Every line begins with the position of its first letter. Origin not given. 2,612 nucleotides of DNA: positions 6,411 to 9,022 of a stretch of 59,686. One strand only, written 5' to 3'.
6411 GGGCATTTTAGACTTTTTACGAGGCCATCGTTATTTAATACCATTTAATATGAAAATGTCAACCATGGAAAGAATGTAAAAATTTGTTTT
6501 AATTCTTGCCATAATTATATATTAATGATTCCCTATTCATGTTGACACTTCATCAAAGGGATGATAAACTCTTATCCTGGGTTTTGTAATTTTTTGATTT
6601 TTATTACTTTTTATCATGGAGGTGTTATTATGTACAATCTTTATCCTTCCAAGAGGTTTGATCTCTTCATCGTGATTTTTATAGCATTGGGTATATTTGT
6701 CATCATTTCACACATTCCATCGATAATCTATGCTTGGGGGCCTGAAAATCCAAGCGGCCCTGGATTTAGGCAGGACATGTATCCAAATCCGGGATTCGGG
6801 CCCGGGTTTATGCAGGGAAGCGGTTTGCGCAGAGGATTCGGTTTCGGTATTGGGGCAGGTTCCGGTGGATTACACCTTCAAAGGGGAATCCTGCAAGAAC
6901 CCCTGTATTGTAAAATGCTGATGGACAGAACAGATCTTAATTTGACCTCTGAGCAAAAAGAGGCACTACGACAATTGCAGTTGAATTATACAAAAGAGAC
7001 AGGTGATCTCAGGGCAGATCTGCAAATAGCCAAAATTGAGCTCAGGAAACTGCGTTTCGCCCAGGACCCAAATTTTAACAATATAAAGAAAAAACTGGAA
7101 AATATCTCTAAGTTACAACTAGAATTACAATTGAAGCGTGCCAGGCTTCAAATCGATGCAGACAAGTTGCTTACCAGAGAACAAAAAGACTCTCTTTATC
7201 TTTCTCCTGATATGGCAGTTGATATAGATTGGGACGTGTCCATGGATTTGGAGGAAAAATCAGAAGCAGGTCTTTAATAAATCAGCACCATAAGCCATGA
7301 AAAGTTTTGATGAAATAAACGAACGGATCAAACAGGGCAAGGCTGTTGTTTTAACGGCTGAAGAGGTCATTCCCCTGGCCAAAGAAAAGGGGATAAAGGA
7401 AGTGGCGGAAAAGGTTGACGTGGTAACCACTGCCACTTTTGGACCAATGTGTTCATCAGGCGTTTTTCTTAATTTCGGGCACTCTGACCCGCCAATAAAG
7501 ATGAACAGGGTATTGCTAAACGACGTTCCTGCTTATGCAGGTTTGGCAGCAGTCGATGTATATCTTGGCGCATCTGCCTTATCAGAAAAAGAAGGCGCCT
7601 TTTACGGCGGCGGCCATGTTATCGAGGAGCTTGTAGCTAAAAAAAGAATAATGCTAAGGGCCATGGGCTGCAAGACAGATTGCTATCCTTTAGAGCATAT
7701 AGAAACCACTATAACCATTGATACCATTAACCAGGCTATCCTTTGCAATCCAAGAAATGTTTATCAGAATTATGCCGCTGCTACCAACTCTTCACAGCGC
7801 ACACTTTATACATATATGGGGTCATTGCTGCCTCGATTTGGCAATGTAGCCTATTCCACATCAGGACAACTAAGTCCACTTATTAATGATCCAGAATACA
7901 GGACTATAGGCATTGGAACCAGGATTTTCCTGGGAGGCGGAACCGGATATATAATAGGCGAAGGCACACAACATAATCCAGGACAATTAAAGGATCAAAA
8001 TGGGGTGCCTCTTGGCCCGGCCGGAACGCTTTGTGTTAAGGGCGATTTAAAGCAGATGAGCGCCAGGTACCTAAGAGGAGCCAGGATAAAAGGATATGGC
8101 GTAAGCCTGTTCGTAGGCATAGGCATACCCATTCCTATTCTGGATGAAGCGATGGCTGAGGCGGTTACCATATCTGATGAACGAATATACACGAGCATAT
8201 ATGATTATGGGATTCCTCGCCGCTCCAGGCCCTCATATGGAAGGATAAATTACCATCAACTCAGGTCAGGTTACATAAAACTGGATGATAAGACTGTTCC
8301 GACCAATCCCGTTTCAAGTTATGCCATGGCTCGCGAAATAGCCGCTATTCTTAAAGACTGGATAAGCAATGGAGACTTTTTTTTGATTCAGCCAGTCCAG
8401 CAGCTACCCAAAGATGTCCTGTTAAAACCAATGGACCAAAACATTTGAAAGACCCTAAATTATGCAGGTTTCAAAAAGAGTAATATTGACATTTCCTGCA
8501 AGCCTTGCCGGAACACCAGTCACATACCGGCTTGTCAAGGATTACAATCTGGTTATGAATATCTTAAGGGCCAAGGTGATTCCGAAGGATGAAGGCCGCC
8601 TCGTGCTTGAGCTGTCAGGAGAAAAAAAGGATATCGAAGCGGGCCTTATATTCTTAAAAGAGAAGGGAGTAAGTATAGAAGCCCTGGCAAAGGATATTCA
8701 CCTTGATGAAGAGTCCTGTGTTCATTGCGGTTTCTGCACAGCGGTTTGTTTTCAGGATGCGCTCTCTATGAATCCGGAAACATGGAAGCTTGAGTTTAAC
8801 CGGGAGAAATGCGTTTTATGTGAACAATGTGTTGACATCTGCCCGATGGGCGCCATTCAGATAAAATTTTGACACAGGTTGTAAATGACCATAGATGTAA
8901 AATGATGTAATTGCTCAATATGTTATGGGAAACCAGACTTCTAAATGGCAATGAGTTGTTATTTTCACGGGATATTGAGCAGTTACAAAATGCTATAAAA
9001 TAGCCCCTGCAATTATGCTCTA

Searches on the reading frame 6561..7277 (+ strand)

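Call 28: search_protein_families(library=pfam, proteins=[window:6561-7277:+], max_evalue=0.001)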
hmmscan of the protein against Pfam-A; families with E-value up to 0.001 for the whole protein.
window:6561-7277:+ (238 aa): 1 family
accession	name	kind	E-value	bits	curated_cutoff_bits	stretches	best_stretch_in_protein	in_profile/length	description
PF13801.11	Metal_resist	-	4.9e-09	36.8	29.2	1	119-209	33-123/125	Heavy-metal resistance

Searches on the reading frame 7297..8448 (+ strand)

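Call 28: search_protein_families(library=pfam, proteins=[window:7297-8448:+], max_evalue=0.001)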
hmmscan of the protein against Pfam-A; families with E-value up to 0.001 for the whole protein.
window:7297-8448:+ (383 aa): 1 family
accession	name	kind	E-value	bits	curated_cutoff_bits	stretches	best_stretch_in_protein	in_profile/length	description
PF01837.22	HcyBio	-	3.4e-152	506.8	26.2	1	16-363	1-349/349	Homocysteine biosynthesis enzyme, sulfur-incorporation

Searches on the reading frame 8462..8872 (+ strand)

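Call 28: search_protein_families(library=pfam, proteins=[window:8462-8872:+], max_evalue=0.001)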
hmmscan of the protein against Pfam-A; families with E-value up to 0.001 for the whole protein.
window:8462-8872:+ (136 aa): 12 families
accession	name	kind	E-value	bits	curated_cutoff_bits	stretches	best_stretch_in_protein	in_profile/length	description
PF09383.16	NIL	-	5.2e-16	58.7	24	1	6-73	2-72/73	NIL domain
PF00037.32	Fer4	-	7.6e-15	54.5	21.1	2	111-133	2-24/24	4Fe-4S binding domain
PF12837.12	Fer4_6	-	2e-11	43.7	25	1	111-132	3-24/24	4Fe-4S binding domain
PF12838.12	Fer4_7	-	8.9e-11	42.5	27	1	85-131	1-52/52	4Fe-4S dicluster domain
PF14697.11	Fer4_21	-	1.4e-09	38.4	35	1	81-133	3-58/59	4Fe-4S dicluster domain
PF12797.12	Fer4_2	-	1.5e-09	37.6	24.5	2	108-128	1-21/22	4Fe-4S binding domain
PF13237.11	Fer4_10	-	3.9e-09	36.7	25.5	1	80-128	3-53/53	4Fe-4S dicluster domain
PF13187.11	Fer4_9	-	4e-08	33.6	27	1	86-132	2-52/52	4Fe-4S dicluster domain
PF13484.11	Fer4_16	-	5.4e-06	27.5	30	0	116-133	1-18/66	4Fe-4S double cluster binding domain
PF12800.12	Fer4_4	-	6e-06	26.6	24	1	115-130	2-17/17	4Fe-4S binding domain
PF25160.1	LdpA_Fe-S-bd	-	0.00041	20.5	27.6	0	113-133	24-44/49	LdpA Fe-S cluster-binding domain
PF12798.12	Fer4_3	-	0.00054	21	27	0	117-131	1-15/15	4Fe-4S binding domain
